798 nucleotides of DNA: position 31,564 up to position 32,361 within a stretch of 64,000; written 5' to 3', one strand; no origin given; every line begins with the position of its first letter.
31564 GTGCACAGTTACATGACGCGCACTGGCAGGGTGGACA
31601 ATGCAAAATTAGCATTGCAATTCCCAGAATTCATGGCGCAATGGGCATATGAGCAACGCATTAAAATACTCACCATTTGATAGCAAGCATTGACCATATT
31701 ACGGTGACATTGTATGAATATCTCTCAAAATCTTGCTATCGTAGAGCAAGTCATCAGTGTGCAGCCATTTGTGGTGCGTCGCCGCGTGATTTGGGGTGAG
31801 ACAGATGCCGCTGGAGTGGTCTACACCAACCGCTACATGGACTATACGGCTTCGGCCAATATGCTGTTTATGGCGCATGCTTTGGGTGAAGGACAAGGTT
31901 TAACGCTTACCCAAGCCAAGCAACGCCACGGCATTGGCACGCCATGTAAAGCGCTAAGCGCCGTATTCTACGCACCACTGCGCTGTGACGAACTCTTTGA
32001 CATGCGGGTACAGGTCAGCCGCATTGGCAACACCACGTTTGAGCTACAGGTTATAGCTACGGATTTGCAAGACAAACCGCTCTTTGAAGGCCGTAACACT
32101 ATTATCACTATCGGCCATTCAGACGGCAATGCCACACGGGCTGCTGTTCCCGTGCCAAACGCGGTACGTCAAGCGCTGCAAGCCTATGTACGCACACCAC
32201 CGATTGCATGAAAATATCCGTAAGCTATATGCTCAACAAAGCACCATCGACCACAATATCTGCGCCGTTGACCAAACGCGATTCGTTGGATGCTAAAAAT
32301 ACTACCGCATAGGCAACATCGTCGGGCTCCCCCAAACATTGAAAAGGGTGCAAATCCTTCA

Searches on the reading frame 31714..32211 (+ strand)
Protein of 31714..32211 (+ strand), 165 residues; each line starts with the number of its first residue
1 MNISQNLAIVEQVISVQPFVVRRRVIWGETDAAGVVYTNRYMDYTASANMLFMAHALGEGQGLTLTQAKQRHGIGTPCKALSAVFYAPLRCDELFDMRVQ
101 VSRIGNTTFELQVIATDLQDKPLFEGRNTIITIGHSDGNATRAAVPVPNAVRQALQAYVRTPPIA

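Call 72: search_protein_families(library=pfam, proteins=[window:31714-32211:+], max_evalue=0.00001)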
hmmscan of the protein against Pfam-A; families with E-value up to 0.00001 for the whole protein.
window:31714-32211:+ (165 aa): 1 family
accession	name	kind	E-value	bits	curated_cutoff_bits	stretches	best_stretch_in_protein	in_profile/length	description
PF13279.12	4HBT_2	-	7.2e-12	46.3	25.5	1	26-155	2-122/122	Thioesterase-like superfamily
